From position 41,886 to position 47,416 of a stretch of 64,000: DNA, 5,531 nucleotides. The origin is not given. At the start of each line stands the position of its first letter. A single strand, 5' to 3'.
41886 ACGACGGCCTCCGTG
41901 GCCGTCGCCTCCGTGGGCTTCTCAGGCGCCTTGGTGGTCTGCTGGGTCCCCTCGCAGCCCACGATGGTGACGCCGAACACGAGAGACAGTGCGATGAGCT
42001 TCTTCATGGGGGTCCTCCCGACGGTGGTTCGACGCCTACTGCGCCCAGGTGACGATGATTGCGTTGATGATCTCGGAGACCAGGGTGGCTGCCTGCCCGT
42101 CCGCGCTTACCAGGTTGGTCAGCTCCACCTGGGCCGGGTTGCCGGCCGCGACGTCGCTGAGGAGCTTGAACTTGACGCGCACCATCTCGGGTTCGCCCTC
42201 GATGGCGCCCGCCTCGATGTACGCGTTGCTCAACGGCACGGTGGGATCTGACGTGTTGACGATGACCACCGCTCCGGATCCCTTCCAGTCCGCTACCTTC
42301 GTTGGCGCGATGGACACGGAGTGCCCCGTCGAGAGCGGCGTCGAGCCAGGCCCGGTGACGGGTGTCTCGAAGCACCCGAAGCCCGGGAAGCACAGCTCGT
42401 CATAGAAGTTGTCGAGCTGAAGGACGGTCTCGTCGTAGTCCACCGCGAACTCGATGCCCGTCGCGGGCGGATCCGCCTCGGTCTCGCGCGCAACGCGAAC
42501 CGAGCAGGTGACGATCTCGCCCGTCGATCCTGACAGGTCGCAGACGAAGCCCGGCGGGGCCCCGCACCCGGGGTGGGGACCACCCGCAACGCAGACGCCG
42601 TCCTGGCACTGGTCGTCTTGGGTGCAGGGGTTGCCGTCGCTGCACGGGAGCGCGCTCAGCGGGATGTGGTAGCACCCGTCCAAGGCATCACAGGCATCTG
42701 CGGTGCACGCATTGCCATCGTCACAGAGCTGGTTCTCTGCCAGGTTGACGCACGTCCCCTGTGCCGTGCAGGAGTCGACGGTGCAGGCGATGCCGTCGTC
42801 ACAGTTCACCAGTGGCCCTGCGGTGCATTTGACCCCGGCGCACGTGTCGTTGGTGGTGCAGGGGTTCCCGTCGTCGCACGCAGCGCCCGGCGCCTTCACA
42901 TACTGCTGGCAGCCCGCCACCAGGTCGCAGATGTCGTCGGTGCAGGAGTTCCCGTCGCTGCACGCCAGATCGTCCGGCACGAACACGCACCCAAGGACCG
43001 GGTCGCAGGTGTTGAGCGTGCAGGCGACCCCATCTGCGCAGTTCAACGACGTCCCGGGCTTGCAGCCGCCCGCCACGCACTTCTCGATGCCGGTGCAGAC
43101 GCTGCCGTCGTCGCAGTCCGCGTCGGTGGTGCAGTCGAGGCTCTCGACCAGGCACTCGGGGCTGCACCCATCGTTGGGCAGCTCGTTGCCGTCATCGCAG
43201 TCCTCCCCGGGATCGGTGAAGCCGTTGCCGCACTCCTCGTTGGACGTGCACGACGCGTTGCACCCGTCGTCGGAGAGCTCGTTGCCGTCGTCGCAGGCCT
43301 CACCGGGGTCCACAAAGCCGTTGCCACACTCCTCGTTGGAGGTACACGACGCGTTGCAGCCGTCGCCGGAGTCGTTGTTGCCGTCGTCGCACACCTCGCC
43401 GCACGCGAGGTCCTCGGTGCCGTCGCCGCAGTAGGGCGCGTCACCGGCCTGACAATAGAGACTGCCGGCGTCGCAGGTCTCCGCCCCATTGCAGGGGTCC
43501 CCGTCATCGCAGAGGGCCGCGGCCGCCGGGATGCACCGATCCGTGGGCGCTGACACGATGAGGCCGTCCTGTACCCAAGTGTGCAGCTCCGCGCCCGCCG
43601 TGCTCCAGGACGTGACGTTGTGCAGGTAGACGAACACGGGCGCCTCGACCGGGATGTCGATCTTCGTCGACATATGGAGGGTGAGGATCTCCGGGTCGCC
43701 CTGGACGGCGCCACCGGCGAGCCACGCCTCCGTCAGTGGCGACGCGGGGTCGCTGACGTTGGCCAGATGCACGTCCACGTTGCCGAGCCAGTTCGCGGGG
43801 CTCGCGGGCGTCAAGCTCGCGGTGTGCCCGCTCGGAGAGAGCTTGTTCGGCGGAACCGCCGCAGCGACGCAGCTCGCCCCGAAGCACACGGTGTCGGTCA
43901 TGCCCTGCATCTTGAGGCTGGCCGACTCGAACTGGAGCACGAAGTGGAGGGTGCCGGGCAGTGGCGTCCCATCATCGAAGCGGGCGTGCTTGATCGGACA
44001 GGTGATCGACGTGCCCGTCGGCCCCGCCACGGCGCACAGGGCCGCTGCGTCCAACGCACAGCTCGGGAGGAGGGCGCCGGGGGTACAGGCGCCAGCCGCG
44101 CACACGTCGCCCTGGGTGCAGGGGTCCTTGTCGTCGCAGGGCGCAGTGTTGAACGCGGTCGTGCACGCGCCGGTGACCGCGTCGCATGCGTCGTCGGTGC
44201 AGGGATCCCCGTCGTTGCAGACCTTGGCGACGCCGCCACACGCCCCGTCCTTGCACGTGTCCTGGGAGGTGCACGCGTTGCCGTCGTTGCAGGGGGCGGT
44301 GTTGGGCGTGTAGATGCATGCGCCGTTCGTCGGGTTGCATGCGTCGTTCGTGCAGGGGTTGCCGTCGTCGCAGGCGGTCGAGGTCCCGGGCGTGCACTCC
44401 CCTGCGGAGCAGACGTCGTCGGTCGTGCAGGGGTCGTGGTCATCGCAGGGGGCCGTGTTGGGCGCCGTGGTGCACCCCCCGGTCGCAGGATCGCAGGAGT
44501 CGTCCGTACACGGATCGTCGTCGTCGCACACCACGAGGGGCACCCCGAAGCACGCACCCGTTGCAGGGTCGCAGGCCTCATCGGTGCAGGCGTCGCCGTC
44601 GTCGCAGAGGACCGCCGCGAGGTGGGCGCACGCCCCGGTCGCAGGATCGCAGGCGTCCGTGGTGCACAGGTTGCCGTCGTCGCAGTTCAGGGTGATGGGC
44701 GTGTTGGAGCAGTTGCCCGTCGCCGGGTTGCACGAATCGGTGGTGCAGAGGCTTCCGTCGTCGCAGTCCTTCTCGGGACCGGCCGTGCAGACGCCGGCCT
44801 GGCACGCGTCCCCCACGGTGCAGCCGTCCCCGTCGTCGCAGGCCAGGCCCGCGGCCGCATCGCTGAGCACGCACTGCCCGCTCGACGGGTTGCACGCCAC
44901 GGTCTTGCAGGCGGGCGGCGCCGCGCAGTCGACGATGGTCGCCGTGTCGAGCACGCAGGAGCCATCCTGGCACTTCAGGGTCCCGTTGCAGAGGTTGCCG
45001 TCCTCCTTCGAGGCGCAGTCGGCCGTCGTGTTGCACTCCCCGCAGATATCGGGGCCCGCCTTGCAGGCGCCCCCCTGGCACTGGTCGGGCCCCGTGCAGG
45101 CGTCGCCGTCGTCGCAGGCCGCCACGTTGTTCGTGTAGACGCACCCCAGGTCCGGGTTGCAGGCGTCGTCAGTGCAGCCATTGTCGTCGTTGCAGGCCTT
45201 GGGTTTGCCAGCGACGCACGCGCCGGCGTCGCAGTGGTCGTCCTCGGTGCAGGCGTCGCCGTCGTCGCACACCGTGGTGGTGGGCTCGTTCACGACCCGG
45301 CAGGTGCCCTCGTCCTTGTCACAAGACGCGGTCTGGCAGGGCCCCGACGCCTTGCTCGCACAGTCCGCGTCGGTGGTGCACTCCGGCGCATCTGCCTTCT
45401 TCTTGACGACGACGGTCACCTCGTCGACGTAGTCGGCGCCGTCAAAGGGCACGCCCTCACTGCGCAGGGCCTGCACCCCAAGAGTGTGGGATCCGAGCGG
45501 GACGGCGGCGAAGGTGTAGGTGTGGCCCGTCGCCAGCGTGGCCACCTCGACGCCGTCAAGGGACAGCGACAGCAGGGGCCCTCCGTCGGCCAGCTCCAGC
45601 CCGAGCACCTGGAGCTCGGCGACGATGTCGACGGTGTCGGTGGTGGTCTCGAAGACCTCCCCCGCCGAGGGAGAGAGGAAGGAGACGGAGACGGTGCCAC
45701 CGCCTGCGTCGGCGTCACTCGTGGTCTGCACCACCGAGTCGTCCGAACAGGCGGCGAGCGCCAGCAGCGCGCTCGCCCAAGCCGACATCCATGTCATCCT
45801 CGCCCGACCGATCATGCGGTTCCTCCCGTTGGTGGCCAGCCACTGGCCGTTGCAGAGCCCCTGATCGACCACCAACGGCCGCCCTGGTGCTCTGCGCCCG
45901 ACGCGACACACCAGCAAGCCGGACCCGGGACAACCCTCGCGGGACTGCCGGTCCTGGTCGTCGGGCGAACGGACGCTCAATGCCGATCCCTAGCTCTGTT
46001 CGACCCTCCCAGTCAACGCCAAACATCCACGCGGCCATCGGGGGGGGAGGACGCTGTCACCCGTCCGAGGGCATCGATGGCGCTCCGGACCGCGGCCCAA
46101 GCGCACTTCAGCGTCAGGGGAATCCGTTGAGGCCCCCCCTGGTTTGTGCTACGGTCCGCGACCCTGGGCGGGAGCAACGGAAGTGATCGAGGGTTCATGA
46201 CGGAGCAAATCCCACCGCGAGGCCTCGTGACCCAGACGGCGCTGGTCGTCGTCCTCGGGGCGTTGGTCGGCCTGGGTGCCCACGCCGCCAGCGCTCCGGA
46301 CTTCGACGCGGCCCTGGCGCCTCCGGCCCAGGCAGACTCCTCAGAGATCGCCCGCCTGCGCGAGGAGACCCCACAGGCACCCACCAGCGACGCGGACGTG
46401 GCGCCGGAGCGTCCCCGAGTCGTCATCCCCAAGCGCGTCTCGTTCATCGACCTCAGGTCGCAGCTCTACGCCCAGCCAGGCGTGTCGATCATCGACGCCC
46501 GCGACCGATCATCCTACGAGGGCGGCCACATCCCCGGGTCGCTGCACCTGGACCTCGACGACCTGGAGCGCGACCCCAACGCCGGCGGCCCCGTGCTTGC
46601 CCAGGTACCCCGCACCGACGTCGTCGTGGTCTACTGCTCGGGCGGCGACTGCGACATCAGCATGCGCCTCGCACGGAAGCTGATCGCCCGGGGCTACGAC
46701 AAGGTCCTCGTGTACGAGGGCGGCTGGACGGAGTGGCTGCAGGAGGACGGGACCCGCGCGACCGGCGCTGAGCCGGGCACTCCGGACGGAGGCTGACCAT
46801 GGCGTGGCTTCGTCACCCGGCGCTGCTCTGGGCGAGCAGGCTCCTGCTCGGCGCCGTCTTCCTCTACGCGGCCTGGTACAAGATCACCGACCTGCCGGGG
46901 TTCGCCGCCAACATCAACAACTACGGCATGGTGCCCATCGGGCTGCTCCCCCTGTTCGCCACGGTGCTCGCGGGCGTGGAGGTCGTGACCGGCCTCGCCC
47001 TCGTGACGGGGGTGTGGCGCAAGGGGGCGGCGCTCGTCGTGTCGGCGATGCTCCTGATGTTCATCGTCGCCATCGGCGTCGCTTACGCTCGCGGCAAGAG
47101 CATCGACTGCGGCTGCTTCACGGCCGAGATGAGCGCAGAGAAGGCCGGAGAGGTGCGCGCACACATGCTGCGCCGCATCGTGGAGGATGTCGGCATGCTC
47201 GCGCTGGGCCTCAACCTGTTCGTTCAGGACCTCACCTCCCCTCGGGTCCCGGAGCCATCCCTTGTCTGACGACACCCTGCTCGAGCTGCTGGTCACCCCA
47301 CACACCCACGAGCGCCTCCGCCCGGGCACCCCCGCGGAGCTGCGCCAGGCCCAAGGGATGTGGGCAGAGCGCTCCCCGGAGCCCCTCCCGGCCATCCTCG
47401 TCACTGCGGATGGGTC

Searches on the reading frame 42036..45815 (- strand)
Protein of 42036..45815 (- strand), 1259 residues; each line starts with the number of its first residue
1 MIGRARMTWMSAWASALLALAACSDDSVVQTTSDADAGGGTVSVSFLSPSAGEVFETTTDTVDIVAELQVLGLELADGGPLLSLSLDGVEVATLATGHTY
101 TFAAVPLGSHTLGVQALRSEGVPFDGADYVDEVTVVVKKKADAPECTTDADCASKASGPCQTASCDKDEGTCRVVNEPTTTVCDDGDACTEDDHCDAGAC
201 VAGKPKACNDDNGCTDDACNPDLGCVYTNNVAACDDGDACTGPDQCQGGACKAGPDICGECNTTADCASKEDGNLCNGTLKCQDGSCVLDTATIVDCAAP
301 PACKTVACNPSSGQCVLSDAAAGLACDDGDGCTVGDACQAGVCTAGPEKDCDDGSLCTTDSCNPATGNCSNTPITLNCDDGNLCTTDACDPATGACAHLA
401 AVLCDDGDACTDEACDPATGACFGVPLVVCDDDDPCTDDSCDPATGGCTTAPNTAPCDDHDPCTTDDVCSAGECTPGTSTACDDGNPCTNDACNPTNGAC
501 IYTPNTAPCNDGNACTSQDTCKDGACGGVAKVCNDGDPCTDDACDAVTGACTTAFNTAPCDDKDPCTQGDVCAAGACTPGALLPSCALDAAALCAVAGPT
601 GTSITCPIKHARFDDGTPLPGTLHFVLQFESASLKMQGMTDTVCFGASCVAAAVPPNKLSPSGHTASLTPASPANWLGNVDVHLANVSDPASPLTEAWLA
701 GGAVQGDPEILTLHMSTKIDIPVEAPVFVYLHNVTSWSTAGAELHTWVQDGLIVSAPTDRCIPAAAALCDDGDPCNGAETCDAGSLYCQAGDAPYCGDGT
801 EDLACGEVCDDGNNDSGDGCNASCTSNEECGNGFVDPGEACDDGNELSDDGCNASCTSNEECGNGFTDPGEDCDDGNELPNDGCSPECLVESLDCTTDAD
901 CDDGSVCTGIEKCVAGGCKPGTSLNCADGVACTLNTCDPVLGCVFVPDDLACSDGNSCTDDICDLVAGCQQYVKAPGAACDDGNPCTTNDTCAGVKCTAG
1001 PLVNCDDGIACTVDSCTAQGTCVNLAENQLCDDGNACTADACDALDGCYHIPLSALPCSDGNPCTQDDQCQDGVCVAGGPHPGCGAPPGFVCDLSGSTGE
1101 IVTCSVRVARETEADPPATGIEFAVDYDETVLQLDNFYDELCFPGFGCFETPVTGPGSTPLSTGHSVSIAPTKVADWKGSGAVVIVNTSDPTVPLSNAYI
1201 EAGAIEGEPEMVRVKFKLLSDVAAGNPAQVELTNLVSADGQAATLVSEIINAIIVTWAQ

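Call 3: search_protein_families(library=pfam, proteins=[window:42036-45815:-], max_evalue=1)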
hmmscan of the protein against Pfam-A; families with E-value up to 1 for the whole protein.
window:42036-45815:- (1259 aa): 3 families
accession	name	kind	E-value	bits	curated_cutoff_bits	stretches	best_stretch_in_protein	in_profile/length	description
PF00526.23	Dicty_CTDC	-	9.2e-40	134.5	27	11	1031-1052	2-23/24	Dictyostelium (slime mold) repeat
PF13948.11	DUF4215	-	7e-06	26.7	27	3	856-888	17-46/47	Domain of unknown function (DUF4215)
PF00963.24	Cohesin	-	0.00071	20.2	24.1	1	1095-1135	9-47/139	Cohesin domain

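Call 4: search_protein_families(library=ncbifam, proteins=[window:42036-45815:-], max_evalue=1)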
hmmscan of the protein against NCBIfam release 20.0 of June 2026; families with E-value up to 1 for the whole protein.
window:42036-45815:- (1259 aa): 2 families
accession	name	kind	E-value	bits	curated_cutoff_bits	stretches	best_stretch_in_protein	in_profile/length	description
TIGR02232.1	myxo_disulf_rpt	repeat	1.5e-17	63.1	20.8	3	860-892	2-34/38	cysteine-rich acidic repeat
NF038041.1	fim_Mfa1_fam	subfamily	0.018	14.3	130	1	12-53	8-51/495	Mfa1 family fimbria major subunit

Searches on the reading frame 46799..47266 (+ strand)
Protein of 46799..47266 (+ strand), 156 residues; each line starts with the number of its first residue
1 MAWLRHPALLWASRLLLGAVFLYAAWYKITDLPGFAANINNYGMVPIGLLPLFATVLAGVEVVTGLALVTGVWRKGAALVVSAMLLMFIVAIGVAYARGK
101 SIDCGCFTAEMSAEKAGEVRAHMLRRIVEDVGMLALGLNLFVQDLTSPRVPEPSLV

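Call 18: search_protein_families(library=pfam, proteins=[window:46799-47266:+], max_evalue=0.01)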
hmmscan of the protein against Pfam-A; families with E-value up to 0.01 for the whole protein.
window:46799-47266:+ (156 aa): 3 families
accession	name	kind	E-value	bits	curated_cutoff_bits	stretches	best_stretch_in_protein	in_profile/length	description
PF07291.16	MauE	-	2.3e-26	93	27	1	8-139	3-124/128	Methylamine utilisation protein MauE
PF07681.17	DoxX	-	7e-09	36.6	23.6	1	11-91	3-82/85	DoxX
PF13564.11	DoxX_2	-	0.0098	16.5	26.3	1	15-96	4-79/103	DoxX-like family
